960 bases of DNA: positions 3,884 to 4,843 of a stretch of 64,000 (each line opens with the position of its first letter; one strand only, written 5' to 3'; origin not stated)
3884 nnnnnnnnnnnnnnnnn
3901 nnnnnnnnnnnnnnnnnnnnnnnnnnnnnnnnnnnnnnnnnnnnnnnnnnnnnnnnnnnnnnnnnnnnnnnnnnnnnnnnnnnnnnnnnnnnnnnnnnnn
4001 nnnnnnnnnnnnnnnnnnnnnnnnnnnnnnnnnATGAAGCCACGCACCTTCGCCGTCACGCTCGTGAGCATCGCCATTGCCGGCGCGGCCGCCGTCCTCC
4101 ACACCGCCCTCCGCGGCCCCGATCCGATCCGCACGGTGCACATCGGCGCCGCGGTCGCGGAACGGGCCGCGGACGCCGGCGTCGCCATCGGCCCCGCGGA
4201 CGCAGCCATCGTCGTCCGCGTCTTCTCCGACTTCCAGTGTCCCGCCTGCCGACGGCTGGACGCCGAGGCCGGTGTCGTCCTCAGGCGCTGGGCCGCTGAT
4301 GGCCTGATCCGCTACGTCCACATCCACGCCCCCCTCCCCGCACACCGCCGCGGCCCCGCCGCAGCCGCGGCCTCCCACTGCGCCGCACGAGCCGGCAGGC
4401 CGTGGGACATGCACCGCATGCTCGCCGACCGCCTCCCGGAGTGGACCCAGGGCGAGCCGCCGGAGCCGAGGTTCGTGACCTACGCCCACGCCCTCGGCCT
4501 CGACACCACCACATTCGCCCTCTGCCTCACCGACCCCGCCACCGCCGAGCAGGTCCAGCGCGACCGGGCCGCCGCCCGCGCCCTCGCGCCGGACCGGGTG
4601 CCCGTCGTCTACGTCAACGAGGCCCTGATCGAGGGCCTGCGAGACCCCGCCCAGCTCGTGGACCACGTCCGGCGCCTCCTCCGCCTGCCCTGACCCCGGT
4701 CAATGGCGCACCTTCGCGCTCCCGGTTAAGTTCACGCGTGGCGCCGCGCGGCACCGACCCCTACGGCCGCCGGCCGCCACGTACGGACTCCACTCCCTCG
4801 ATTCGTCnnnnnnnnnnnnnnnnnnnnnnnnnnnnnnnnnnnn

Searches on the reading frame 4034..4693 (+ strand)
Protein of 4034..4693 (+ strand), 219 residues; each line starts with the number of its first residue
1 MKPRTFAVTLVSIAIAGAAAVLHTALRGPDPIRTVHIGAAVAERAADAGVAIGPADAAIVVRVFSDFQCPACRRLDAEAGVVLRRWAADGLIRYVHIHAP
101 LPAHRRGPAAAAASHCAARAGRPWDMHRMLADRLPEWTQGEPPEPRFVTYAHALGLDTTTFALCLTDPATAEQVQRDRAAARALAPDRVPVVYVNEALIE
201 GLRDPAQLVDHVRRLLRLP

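Call 8: search_protein_families(library=pfam, proteins=[window:4034-4693:+], max_evalue=0.01)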
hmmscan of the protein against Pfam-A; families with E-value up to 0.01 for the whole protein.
window:4034-4693:+ (219 aa): 2 families
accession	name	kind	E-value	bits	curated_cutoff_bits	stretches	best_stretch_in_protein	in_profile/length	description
PF13462.12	Thioredoxin_4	-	1.9e-18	67.7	23.2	1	48-209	4-160/165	Thioredoxin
PF01323.26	DSBA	-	4.2e-09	36.9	25.6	1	110-212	88-190/191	DSBA-like thioredoxin domain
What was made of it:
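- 4034..4693 (+): DsbA/thioredoxin-like protein. Second gene of unit B. Pfam PF13462 and PF01323 (call 8).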

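Call 64: search_protein_families(library=ncbifam, proteins=[window:4034-4693:+], max_evalue=0.01)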
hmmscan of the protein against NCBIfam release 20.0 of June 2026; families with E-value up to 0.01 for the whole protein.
window:4034-4693:+ (219 aa): 2 families
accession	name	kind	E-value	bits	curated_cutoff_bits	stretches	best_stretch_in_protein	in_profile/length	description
NF041057.1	Rcas_1661_fam_Se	equivalog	3.4e-20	72.7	190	1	29-202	61-234/247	Rcas_1661 family thioredoxin-like (seleno)lipoprotein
NF008657.0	PRK11657.1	equivalog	0.0046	16.2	124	1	50-98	110-154/251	thiol:disulfide interchange protein DsbG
